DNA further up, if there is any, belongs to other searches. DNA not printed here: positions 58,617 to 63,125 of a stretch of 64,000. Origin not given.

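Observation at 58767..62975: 1402-aa NO VEIN-like protein (sacsin-type GHKL ATPase plus DUF3883-like nuclease) as a likely single-gene conflict system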

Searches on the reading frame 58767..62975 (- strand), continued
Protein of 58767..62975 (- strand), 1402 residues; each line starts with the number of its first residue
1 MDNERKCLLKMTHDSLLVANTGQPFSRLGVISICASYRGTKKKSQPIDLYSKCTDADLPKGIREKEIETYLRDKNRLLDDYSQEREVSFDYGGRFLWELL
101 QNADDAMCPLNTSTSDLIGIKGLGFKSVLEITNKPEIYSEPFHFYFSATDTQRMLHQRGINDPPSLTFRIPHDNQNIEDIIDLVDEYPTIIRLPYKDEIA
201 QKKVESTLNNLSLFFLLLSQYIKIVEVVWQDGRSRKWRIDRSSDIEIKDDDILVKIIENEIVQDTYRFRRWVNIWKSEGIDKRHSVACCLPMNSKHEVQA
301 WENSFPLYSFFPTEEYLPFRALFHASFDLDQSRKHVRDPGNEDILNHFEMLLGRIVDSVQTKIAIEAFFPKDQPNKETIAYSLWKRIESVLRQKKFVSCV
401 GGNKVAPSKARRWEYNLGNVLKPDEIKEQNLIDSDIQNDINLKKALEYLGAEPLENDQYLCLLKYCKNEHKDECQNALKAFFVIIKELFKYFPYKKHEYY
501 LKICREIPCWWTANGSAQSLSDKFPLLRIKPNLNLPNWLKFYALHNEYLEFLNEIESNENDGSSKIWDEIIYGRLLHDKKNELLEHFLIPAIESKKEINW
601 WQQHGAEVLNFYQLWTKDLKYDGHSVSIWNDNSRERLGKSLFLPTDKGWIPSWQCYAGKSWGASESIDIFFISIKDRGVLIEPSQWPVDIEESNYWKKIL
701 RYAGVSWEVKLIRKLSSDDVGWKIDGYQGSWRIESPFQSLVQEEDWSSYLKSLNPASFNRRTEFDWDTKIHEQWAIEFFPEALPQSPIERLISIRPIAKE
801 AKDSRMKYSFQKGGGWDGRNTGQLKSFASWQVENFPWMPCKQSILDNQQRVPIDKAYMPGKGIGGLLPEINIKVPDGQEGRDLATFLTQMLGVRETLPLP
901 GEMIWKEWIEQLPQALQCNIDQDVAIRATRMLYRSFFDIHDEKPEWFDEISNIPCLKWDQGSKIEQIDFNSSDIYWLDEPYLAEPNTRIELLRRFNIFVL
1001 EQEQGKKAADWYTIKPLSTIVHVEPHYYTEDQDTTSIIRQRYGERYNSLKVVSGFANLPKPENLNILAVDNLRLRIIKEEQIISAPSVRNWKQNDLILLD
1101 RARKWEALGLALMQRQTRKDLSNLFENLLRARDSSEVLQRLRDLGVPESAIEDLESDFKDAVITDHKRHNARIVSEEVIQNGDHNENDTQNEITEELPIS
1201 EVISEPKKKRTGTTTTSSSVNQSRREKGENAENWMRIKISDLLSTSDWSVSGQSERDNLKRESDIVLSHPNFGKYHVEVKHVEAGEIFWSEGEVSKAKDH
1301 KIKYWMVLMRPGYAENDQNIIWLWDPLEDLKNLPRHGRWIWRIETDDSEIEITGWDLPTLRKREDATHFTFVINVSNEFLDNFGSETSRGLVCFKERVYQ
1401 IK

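Call 47: get_annotated_region(hit=H7, flank=6000)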
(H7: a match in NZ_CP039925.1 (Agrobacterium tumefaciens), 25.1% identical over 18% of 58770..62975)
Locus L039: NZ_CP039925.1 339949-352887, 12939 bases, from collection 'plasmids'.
description: Agrobacterium tumefaciens strain CFBP7129 plasmid pAtCFBP7129b, complete sequence
organism: Agrobacterium tumefaciens (NCBI taxid 358)
taxonomy: Bacteria; Pseudomonadota; Alphaproteobacteria; Hyphomicrobiales; Rhizobiaceae; Agrobacterium; Agrobacterium tumefaciens
host: -; source: -; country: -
typing (MOB-suite, as given by PLSDB): non-mobilizable; mating-pair formation MPF_T
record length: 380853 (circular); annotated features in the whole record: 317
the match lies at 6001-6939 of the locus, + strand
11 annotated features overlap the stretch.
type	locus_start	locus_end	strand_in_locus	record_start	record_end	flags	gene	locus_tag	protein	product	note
CDS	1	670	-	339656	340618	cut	-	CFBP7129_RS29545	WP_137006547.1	DUF3991 and toprim domain-containing protein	-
CDS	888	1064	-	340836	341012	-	-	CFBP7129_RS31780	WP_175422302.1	hypothetical protein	-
CDS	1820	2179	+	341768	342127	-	-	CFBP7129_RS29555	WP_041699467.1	type II toxin-antitoxin system RelE/ParE family toxin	-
CDS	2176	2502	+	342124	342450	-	-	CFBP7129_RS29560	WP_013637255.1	XRE family transcriptional regulator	-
CDS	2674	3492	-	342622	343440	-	-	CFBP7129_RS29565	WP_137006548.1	DUF429 domain-containing protein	-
CDS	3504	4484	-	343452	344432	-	-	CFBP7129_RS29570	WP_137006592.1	3'-5' exonuclease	-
CDS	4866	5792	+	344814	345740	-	-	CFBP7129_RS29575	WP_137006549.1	hypothetical protein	-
CDS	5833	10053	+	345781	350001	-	-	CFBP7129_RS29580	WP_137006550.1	DUF3883 domain-containing protein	-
CDS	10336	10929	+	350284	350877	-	-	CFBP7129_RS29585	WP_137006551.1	DUF6088 family protein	-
CDS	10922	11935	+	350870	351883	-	-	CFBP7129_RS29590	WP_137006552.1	nucleotidyl transferase AbiEii/AbiGii toxin family protein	-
CDS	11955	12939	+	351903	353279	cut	-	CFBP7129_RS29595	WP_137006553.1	hypothetical protein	-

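Call 49: get_annotated_region(hit=H10, flank=6000)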
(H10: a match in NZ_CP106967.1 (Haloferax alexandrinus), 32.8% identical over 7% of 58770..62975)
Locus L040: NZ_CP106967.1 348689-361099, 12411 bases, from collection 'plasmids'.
description: Haloferax alexandrinus strain BNX82 plasmid pBNX82-1, complete sequence
organism: Haloferax alexandrinus (NCBI taxid 114529)
taxonomy: Archaea; Euryarchaeota; Halobacteria; Halobacteriales; Haloferacaceae; Haloferax; Haloferax alexandrinus
host: -; source: -; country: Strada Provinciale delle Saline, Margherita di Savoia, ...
typing (MOB-suite, as given by PLSDB): non-mobilizable; mating-pair formation MPF_T
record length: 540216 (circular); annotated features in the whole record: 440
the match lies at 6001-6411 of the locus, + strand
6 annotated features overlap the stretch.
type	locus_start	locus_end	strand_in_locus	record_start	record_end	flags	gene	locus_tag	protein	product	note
CDS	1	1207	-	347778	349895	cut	-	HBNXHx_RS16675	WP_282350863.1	phospholipase D family protein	-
CDS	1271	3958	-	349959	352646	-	-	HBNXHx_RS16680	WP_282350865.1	Piwi domain-containing protein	-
CDS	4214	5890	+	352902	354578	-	-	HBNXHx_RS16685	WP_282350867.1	AAA family ATPase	-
CDS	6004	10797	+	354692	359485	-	-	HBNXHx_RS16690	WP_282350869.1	DUF3883 domain-containing protein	-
CDS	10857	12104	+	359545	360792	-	-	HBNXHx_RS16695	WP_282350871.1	hypothetical protein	-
CDS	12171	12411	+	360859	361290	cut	-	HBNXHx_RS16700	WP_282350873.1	DUF6884 domain-containing protein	-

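Call 58: find_encoding_contigs(protein=window:58767-62975:-, flank=10000, max_places=4)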
Protein window:58767-62975:- (1402 aa): 6 contigs read that carry it; 4 places shown.
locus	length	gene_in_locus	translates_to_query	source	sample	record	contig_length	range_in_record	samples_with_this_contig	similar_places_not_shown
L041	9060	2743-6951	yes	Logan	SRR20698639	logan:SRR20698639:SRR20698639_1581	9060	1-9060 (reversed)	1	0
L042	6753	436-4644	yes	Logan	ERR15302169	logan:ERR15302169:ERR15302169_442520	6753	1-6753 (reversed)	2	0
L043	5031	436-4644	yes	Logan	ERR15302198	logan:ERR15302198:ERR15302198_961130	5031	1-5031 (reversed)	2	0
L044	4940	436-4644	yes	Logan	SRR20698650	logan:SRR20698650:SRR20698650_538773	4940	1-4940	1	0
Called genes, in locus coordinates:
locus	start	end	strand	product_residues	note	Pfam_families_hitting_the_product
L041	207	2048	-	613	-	PF08378:NERD (weak), PF00580:UvrD-helicase (faint), PF13245:AAA_19, PF13401:AAA_22 (faint), PF13361:UvrD_C, PF13538:UvrD_C_2 (weak)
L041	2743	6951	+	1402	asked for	-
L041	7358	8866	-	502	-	-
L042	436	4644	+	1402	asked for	-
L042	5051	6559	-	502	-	-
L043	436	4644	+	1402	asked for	-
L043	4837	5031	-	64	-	?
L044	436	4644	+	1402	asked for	-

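Call 59: find_encoding_contigs(protein=P0015, flank=10000, max_places=3)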
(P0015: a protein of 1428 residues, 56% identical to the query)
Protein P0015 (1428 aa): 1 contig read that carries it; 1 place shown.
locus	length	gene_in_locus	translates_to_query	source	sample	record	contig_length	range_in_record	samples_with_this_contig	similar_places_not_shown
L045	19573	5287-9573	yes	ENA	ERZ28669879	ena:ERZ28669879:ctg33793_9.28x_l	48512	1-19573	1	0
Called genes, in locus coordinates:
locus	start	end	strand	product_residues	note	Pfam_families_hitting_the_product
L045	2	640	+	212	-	?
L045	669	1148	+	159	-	-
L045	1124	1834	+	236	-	-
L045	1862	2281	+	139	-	PF08378:NERD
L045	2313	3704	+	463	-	PF00580:UvrD-helicase (faint), PF13245:AAA_19 (weak), PF13361:UvrD_C, PF13538:UvrD_C_2 (weak)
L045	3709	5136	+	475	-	-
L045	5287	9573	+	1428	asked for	-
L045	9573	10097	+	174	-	-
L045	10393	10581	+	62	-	-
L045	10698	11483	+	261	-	-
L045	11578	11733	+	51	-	-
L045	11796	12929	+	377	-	PF00580:UvrD-helicase (faint), PF01443:Viral_helicase1 (weak), PF09848:SLFN-g3_helicase (weak), PF13401:AAA_22 (faint), PF13361:UvrD_C (faint)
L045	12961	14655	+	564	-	PF22546:2CompART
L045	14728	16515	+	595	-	PF13847:Methyltransf_31 (weak)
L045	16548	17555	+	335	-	PF08902:DUF1848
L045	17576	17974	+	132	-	PF00436:SSB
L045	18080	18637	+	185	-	-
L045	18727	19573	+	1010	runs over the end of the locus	PF00270:DEAD (weak), PF04851:ResIII (faint), PF13307:Helicase_C_2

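Call 60: find_encoding_contigs(protein=P0004, flank=10000, max_places=3)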
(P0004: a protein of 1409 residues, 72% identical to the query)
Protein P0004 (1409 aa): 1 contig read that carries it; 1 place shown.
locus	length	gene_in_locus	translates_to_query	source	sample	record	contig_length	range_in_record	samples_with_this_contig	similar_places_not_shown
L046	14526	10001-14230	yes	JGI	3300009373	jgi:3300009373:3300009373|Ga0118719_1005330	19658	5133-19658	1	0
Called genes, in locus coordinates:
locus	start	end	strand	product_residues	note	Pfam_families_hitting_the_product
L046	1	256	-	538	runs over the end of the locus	PF04851:ResIII, PF00270:DEAD, PF18766:SWI2_SNF2 (weak), PF00271:Helicase_C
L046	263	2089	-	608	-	-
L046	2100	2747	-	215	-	-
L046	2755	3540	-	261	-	PF06803:DUF1232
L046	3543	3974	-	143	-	PF06803:DUF1232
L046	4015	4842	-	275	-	PF01507:PAPS_reduct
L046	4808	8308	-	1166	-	-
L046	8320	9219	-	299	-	PF13182:DUF4007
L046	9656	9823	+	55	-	PF01381:HTH_3 (weak)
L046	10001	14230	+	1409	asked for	-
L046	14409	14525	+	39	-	?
